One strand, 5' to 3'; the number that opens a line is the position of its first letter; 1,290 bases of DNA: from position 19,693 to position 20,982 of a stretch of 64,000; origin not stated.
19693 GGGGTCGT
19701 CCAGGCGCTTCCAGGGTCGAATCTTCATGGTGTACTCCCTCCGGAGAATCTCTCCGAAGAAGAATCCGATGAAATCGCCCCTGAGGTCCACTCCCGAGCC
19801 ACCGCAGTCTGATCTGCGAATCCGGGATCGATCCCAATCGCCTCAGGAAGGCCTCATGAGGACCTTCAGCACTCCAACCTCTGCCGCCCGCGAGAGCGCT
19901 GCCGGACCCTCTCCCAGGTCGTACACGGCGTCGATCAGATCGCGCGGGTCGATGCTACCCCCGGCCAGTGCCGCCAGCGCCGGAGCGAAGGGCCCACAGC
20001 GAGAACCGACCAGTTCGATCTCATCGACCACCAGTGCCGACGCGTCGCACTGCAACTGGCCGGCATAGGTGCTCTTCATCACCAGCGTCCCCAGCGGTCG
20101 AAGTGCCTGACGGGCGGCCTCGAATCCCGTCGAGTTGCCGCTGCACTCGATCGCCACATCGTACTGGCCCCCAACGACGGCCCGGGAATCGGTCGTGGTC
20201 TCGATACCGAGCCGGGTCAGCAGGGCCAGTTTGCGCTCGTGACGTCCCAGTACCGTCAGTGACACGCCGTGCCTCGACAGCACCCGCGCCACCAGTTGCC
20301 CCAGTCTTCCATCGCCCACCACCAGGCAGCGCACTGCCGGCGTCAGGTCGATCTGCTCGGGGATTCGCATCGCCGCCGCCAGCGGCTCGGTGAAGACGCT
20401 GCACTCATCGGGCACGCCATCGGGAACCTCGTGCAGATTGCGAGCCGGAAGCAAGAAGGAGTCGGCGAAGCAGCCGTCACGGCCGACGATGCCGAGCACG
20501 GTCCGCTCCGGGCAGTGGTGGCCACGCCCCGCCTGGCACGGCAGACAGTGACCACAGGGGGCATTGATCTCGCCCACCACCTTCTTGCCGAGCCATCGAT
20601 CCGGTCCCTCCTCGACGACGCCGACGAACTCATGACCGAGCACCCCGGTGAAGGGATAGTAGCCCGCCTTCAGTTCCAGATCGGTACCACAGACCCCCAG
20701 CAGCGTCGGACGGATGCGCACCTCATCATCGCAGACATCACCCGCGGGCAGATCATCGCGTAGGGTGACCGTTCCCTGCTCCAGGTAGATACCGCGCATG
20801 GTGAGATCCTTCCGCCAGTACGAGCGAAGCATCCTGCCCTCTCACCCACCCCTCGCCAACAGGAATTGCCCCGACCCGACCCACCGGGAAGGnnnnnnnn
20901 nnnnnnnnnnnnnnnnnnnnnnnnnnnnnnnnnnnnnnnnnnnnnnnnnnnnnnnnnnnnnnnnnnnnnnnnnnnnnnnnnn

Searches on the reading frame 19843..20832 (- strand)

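Call 57: search_protein_families(library=pfam, proteins=[window:19843-20832:-], max_evalue=0.00001)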
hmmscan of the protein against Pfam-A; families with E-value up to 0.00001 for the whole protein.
window:19843-20832:- (329 aa): 3 families
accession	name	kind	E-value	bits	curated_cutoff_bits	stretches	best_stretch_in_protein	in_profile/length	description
PF08240.17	ADH_N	-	2.1e-19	70.2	23.5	1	35-138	2-104/104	Alcohol dehydrogenase GroES-like domain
PF00107.32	ADH_zinc_N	-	3.2e-11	43.7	31.8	1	177-281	2-116/129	Zinc-binding dehydrogenase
PF16912.11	Glu_dehyd_C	-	9.4e-06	25.7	34.9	0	151-267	17-144/211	Glucose dehydrogenase C-terminus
